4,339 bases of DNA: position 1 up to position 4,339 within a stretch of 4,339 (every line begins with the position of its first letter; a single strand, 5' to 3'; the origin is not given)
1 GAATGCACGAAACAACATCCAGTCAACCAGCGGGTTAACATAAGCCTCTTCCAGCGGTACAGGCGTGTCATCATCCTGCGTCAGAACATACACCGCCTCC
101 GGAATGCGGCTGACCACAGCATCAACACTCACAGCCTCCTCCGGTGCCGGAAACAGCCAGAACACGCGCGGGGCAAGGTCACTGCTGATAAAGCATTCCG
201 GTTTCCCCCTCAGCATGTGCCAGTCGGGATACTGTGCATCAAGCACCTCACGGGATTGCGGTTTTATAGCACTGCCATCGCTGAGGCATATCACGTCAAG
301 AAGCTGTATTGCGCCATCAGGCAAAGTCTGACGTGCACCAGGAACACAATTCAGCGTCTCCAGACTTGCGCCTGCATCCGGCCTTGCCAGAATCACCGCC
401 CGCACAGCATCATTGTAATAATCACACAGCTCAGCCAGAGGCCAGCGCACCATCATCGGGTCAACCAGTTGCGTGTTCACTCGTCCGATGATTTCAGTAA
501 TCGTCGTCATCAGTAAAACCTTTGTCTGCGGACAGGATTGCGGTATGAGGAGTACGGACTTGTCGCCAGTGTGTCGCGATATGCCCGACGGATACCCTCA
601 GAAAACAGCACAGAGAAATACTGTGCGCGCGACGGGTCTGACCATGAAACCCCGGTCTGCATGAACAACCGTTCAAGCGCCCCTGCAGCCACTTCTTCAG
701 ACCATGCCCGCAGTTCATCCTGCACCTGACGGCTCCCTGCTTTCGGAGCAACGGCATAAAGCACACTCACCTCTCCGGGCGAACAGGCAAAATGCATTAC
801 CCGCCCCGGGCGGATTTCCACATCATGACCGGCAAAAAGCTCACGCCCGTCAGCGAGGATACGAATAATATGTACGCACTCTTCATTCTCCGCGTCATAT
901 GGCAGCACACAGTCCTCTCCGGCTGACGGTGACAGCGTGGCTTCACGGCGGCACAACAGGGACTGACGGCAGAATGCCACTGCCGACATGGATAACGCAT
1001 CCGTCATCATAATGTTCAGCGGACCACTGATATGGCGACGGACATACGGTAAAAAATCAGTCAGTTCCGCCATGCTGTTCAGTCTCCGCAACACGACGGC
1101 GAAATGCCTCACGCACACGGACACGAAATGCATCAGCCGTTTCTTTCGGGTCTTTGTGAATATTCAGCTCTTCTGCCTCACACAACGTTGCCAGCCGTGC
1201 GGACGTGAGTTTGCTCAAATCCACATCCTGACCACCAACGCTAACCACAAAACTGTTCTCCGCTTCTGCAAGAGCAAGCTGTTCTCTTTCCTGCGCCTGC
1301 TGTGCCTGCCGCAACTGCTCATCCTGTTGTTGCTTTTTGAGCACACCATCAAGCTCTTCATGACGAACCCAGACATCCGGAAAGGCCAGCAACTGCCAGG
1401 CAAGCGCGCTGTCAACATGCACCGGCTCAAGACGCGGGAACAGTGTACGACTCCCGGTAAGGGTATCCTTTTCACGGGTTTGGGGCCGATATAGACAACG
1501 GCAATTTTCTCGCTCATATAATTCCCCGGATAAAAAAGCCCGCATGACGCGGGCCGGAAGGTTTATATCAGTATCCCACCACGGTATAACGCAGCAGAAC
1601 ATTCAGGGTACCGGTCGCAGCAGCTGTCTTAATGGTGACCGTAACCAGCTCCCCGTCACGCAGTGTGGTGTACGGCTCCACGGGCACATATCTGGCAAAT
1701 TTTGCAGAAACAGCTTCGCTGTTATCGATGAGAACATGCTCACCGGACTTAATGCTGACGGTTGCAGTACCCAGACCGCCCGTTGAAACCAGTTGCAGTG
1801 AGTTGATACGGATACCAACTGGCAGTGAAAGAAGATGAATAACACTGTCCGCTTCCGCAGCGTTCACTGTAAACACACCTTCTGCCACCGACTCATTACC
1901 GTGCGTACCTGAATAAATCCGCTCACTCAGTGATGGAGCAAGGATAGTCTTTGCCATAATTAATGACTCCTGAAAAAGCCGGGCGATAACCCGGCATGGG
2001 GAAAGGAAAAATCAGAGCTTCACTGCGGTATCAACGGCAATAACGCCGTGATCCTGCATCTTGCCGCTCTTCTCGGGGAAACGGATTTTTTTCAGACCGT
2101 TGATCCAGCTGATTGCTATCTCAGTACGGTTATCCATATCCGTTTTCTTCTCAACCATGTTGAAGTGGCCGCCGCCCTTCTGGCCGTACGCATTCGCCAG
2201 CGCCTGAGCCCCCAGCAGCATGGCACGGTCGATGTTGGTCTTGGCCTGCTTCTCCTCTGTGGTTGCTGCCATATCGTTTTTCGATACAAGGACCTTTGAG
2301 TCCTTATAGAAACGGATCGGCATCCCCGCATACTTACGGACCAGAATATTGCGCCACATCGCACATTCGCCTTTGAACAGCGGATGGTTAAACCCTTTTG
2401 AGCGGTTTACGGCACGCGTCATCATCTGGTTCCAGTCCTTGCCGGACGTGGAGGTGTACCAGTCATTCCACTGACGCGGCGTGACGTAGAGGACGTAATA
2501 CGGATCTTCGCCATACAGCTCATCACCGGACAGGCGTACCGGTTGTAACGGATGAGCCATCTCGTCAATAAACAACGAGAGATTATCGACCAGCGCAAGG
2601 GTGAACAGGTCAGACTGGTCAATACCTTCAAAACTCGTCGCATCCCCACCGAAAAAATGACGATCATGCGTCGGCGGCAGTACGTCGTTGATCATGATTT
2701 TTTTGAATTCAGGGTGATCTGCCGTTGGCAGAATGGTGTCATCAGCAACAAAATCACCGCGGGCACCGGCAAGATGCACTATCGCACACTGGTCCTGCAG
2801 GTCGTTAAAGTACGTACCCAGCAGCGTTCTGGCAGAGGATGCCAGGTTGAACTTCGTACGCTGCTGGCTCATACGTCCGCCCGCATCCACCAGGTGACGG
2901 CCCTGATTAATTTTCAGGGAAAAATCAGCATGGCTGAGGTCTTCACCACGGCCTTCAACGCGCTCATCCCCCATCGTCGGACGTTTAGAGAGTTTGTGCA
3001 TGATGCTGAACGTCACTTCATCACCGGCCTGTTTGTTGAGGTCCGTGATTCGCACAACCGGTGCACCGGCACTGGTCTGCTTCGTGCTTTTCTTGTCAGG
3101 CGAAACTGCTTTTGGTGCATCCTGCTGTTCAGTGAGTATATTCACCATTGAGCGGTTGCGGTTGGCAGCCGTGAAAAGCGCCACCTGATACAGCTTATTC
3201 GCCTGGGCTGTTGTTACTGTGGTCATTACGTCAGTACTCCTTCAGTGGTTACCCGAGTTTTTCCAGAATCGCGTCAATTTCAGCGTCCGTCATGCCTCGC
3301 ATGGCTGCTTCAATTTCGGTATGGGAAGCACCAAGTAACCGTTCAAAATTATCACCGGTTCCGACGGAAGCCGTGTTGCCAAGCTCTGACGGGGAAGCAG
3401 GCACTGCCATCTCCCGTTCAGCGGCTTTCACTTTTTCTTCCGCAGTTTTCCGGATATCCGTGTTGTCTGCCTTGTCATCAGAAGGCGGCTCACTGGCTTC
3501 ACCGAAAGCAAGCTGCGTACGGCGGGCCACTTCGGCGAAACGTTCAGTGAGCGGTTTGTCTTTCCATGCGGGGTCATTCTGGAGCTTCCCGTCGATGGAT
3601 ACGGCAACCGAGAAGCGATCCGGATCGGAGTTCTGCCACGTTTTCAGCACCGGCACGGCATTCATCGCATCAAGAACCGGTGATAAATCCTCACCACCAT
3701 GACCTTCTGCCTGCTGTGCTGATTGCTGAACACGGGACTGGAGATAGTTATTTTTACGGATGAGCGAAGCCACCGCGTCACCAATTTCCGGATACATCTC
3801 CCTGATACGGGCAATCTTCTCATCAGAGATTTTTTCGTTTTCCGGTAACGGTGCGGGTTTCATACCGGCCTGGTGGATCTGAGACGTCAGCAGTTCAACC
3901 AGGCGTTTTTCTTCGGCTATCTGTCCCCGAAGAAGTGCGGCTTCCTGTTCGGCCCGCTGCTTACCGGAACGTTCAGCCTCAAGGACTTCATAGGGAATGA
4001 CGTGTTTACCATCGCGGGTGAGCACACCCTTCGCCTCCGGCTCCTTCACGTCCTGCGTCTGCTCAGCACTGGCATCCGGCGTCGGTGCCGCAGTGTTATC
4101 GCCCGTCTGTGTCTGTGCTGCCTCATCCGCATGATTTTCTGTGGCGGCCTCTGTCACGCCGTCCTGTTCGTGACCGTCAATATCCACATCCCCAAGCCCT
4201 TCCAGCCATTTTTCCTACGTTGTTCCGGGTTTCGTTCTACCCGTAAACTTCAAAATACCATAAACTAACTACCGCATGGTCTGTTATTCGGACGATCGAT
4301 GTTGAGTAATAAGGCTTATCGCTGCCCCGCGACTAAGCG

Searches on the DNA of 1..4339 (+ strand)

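Call 3: search_dna_similar(query=window:1-4339:+, collection=ecoli_genomes, mode=near, max_rows=15)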
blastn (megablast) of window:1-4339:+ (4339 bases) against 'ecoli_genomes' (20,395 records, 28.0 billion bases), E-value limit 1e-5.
Records with a match: 423; places in all: 479; records where one place covers at least 80% of the query: 422.
Genomes with a match: 422 of 5426; with a place that covers at least 80% of the query: 421. Places per genome that has any: lowest 1, median 1, highest 3. On chromosomes: 475 places; on plasmids: 4.
Best place of each record, by identity: >=99% 17; 95-99% 31; 90-95% 5; 80-90% 370.
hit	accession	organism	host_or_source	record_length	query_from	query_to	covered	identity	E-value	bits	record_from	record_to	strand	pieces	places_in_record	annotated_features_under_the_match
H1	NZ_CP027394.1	Escherichia coli O104:H4 strain FDAARGOS_349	Homo sapiens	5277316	1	4339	100%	99.5%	0e+0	7897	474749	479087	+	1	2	N4-gp56 family major capsid protein | hypothetical protein (x4) | DUF6682 family protein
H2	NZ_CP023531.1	Escherichia coli strain FDAARGOS_401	Homo sapiens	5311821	1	4339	100%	99.5%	0e+0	7897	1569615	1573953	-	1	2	N4-gp56 family major capsid protein | hypothetical protein (x4) | DUF6682 family protein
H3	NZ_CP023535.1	Escherichia coli strain FDAARGOS_403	Homo sapiens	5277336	1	4339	100%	99.5%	0e+0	7897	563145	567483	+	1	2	N4-gp56 family major capsid protein | hypothetical protein (x4) | DUF6682 family protein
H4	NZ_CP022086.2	Escherichia coli O104:H4 strain FDAARGOS_348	Homo sapiens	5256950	1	4339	100%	99.5%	0e+0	7897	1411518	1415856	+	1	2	N4-gp56 family major capsid protein | hypothetical protein (x4) | DUF6682 family protein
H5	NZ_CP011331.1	Escherichia coli O104:H4 str. C227-11 strain C227-11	Homo sapiens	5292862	1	4339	100%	99.5%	0e+0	7897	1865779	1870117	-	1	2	N4-gp56 family major capsid protein | hypothetical protein (x4) | DUF6682 family protein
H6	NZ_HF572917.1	Escherichia coli strain HUSEC2011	Homo sapiens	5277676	1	4339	100%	99.5%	0e+0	7897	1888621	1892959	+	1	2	N4-gp56 family major capsid protein | hypothetical protein (x4) | DUF6682 family protein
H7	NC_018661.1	Escherichia coli O104:H4 str. 2009EL-2071 strain 2009EL-2071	Stool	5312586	1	4339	100%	99.5%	0e+0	7897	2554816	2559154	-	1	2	N4-gp56 family major capsid protein | hypothetical protein (x4) | DUF6682 family protein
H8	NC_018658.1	Escherichia coli O104:H4 str. 2011C-3493 strain 2011C-3493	-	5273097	1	4339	100%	99.5%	0e+0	7897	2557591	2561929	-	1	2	N4-gp56 family major capsid protein | hypothetical protein (x4) | DUF6682 family protein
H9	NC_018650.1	Escherichia coli O104:H4 str. 2009EL-2050 strain 2009EL-2050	Unknown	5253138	1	4339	100%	99.5%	0e+0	7897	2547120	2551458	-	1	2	N4-gp56 family major capsid protein | hypothetical protein (x4) | DUF6682 family protein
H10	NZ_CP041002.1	Escherichia coli strain FDAARGOS_772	NIST Mixed Microbial RM strain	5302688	1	4339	100%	99.5%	0e+0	7897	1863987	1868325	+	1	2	N4-gp56 family major capsid protein | hypothetical protein (x4) | DUF6682 family protein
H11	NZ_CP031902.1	Escherichia coli O104:H4 strain FWSEC0009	Homo sapiens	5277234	1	4339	100%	99.5%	0e+0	7897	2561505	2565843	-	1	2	N4-gp56 family major capsid protein | hypothetical protein (x4) | DUF6682 family protein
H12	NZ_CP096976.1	Escherichia coli strain 17-07187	Homo sapiens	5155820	1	4339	100%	99.5%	0e+0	7897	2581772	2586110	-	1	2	N4-gp56 family major capsid protein | hypothetical protein (x4) | DUF6682 family protein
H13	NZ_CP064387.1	Escherichia coli O104:H4 strain PartB-EcoliO104H4-RM8376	missing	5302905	1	4339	100%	99.5%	0e+0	7897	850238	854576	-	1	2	N4-gp56 family major capsid protein | hypothetical protein (x4) | DUF6682 family protein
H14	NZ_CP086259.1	Escherichia coli strain SCPM-O-B-9427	Homo sapiens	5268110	1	4339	100%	99.5%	0e+0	7897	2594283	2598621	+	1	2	N4-gp56 family major capsid protein | hypothetical protein (x4) | DUF6682 family protein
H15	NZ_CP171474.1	Escherichia coli strain 1070/13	Homo sapiens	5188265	1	4339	100%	99.5%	0e+0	7897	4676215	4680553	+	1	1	N4-gp56 family major capsid protein | hypothetical protein (x4) | DUF6682 family protein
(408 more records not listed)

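Call 4: search_dna_similar(query=window:1-4339:+, collection=phages, mode=near, max_rows=15)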
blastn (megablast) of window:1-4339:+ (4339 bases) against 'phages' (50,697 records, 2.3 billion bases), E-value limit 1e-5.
Records with a match: 193; places in all: 193; records where one place covers at least 80% of the query: 186.
Best place of each record, by identity: 95-99% 3; 90-95% 10; 80-90% 180.
By first word of the organism name: Stx2a-converting 83; Escherichia 74; Stx2-converting 12; Shigella 6; Stx 6; Enterobacteria 5; Stx1 4; Stx1a-converting 1; StxXX-converting 1; Stx2 1.
By host as written in the record: - 100; Escherichia coli K514 (EHEC) 7; Escherichia coli O157:H7 5; Escherichia coli O157:H7 Morioka V526 4; Shigella flexneri 2a 2; Escherichia coli 2; Homo sapiens 2; Escherichia coli PA28 2; and 56 more.
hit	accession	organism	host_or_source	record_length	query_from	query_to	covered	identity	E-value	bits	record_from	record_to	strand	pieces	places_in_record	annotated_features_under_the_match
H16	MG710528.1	Escherichia phage GER2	Escherichia coli O117:H7 strain 23169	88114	1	4339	100%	98.1%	0e+0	7563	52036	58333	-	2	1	hypothetical protein (x6) | transposase (x2)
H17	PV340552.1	Escherichia phage PhiR12_3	Escherichia coli ECOR13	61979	1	4339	100%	97.7%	0e+0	7461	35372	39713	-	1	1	hypothetical protein (x6)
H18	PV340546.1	Escherichia phage PhiR5_2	Escherichia coli str. K-12 substr. ...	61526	1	4339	100%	97.1%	0e+0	7306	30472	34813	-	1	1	hypothetical protein (x6)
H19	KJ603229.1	Shigella phage POCJ13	Shigella flexneri 2a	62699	1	4339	100%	94.4%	0e+0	6673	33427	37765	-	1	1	hypothetical protein (x6)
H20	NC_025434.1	Shigella phage POCJ13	Shigella flexneri 2a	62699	1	4339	100%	94.4%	0e+0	6673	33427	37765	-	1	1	major head protein | hypothetical protein (x2) | virion structural protein (x2) | structural protein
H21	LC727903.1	Stx1a-converting phage Stx1_2409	-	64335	1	4339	100%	94.4%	0e+0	6656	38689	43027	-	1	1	none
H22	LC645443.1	Stx2a-converting phage Stx2_EH2011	-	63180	1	4339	100%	90.0%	0e+0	5596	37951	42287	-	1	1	none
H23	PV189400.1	Escherichia phage vB_EcoP_phi296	Escherichia coli K514 (EHEC)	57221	1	4339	100%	89.6%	0e+0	5504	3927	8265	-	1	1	major head protein | hypothetical protein (x3) | virion structural protein (x2) | structural protein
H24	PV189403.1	Escherichia phage vB_EcoP_phi315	Escherichia coli K514 (EHEC)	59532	1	4339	100%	89.6%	0e+0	5504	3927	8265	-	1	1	major head protein | hypothetical protein (x3) | virion structural protein (x2) | structural protein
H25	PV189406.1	Escherichia phage vB_EcoP_phi367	Escherichia coli K514 (EHEC)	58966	1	4339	100%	89.6%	0e+0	5504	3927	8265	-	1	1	major head protein | hypothetical protein (x3) | virion structural protein (x2) | structural protein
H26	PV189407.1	Escherichia phage vB_EcoP_phi419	Escherichia coli K514 (EHEC)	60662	1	4339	100%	89.6%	0e+0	5504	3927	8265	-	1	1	major head protein | hypothetical protein (x3) | virion structural protein (x2) | structural protein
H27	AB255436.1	Stx2-converting phage 86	Escherichia coli O86:H-, strain DIJ1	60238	1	4339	100%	89.6%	0e+0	5504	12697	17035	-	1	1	orf16: putative virion structural protein | orf15: hypothetical protein | orf20: hypothetical protein | orf19: hypothetical protein | orf18: hypothetical protein | and 1 other names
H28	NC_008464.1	Stx2-converting phage 86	Escherichia coli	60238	1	4339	100%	89.6%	0e+0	5504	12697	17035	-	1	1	major head protein | hypothetical protein (x2) | structural protein | virion structural protein (x2)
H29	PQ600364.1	Escherichia phage phiSTEC1589-Stx1c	Escherichia sp.; serotype: O112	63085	1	4339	100%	89.1%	0e+0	5371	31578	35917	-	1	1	N4-family major capsid protein | hypothetical protein (x4) | DUF6682 family protein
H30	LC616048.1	Stx2a-converting phage Stx2_07Y06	-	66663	1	4339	100%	88.9%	0e+0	5344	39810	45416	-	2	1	none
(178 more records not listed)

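Call 6: get_annotated_region(hit=H1, flank=9000)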
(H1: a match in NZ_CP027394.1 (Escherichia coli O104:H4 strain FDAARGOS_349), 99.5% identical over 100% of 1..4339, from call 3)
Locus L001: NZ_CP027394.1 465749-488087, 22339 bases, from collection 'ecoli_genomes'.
description: Escherichia coli O104:H4 strain FDAARGOS_349 chromosome, complete genome
organism: Escherichia coli O104:H4 strain FDAARGOS_349 (NCBI taxid 1038927)
replicon: chromosome; assembly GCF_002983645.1
host: Homo sapiens; source: stool; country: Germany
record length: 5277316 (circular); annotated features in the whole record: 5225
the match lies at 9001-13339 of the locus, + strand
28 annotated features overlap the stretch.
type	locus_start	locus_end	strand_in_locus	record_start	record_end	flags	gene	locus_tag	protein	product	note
CDS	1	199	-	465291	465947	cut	-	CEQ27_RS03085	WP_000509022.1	hypothetical protein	-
CDS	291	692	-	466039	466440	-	-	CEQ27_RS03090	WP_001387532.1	hypothetical protein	-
CDS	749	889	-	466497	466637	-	-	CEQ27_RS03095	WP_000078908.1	Hok/Gef family protein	-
CDS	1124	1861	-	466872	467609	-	-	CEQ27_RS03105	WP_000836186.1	Ail/Lom family outer membrane beta-barrel protein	-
CDS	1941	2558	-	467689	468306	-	-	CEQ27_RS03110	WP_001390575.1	hypothetical protein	-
CDS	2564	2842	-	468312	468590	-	-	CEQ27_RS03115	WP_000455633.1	outer membrane protein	-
CDS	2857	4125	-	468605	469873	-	-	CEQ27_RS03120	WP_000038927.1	phage tail tip fiber protein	-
CDS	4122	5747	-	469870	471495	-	-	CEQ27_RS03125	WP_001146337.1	hypothetical protein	-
CDS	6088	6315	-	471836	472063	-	cor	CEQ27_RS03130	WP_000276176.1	phage exclusion lipoprotein Cor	-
CDS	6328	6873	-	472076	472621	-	-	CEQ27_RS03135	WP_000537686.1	hypothetical protein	-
CDS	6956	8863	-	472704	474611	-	-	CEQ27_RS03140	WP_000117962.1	tail fiber protein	-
CDS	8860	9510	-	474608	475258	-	-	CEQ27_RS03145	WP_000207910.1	DUF6682 family protein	-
CDS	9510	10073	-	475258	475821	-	-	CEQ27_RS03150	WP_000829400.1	hypothetical protein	-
CDS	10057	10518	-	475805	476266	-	-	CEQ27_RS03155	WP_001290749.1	hypothetical protein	-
CDS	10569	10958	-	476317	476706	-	-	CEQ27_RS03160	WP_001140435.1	hypothetical protein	-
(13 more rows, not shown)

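Call 7: get_annotated_region(hit=H28, flank=9000)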
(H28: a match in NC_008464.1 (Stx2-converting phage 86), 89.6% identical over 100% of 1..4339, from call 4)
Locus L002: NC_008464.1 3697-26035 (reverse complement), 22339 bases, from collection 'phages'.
description: Stx2-converting phage 86, complete genome.
organism: Stx2-converting phage 86 (NCBI taxid 379329)
taxonomy: Viruses; Duplodnaviria; Heunggongvirae; Uroviricota; Caudoviricetes; Sepvirinae; Traversvirus; Traversvirus tv86
host: Escherichia coli; source: -; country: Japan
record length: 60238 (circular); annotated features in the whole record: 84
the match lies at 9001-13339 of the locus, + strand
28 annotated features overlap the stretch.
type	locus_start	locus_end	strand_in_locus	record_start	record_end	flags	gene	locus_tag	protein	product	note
CDS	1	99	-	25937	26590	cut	-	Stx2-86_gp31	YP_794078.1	hypothetical protein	-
CDS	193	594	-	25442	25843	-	-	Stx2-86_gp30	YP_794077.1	hypothetical protein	-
CDS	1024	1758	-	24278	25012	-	lom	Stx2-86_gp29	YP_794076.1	Lom outer membrane protein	-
CDS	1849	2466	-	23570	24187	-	-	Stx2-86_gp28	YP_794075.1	membrane associated protein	-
CDS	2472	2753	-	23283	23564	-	-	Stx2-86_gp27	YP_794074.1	outer membrane protein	-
CDS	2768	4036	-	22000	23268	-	-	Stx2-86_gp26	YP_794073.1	tail fiber protein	-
CDS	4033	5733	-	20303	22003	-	-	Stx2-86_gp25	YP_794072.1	hypothetical protein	-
CDS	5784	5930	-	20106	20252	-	-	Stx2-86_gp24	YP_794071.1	hypothetical protein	O86 specific region1 (not found in O157)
CDS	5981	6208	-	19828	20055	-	cor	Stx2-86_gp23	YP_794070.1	Cor superinfection exclusion protein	O86 specific region1 (not found in O157)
CDS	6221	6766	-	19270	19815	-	-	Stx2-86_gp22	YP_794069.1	tail fiber adhesin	O86 specific region1 (not found in O157)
CDS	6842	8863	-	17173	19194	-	-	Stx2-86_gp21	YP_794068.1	tail fiber protein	Homologous to tail fiber protein of E. coli O157:H7 Stx phage and Shigella boydii, O86 specific region1 (not found in ...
CDS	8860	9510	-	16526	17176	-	-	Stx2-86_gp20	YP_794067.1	structural protein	-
CDS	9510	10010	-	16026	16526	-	-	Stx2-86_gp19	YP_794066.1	virion structural protein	-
CDS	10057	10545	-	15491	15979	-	-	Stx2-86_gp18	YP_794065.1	hypothetical protein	-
CDS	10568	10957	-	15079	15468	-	-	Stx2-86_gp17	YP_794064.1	virion structural protein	-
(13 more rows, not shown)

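Call 10: search_dna_similar(query=window:4180-4339:+, collection=ecoli_genomes, mode=distant, max_rows=12)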
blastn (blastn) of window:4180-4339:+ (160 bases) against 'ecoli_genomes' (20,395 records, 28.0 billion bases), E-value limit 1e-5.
Records with a match: 423; places in all: 478; records where one place covers at least 80% of the query: 415.
Genomes with a match: 422 of 5426; with a place that covers at least 80% of the query: 414. Places per genome that has any: lowest 1, median 1, highest 3. On chromosomes: 474 places; on plasmids: 4.
Best place of each record, by identity: 80-90% 423.
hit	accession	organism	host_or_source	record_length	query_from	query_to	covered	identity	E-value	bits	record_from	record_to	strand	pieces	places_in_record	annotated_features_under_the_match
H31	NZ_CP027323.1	Escherichia coli strain 2013C-3033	Homo sapiens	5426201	1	160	100%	86.1%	9e-36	159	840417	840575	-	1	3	hypothetical protein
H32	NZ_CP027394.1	Escherichia coli O104:H4 strain FDAARGOS_349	Homo sapiens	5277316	1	160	100%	86.1%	9e-36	159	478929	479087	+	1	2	hypothetical protein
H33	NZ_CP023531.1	Escherichia coli strain FDAARGOS_401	Homo sapiens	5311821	1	160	100%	86.1%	9e-36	159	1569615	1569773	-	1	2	hypothetical protein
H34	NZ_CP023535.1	Escherichia coli strain FDAARGOS_403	Homo sapiens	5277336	1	160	100%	86.1%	9e-36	159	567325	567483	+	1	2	hypothetical protein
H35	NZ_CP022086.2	Escherichia coli O104:H4 strain FDAARGOS_348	Homo sapiens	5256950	1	160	100%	86.1%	9e-36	159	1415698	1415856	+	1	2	hypothetical protein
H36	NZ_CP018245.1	Escherichia coli strain 472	missing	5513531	1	160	100%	86.1%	9e-36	159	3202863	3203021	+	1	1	hypothetical protein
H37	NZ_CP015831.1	Escherichia coli O157 strain 644-PT8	Homo sapiens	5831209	1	160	100%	86.1%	9e-36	159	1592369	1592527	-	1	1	hypothetical protein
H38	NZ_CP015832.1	Escherichia coli O157 strain 180-PT54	Homo sapiens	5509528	1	160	100%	86.1%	9e-36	159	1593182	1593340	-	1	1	hypothetical protein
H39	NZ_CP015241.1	Escherichia coli strain 2013C-4465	Homo sapiens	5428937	1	160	100%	86.1%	9e-36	159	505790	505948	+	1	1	hypothetical protein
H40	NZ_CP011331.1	Escherichia coli O104:H4 str. C227-11 strain C227-11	Homo sapiens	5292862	1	160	100%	86.1%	9e-36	159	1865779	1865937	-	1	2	hypothetical protein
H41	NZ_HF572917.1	Escherichia coli strain HUSEC2011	Homo sapiens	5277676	1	160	100%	86.1%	9e-36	159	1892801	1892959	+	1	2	hypothetical protein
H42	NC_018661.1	Escherichia coli O104:H4 str. 2009EL-2071 strain 2009EL-2071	Stool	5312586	1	160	100%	86.1%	9e-36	159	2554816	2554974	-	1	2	hypothetical protein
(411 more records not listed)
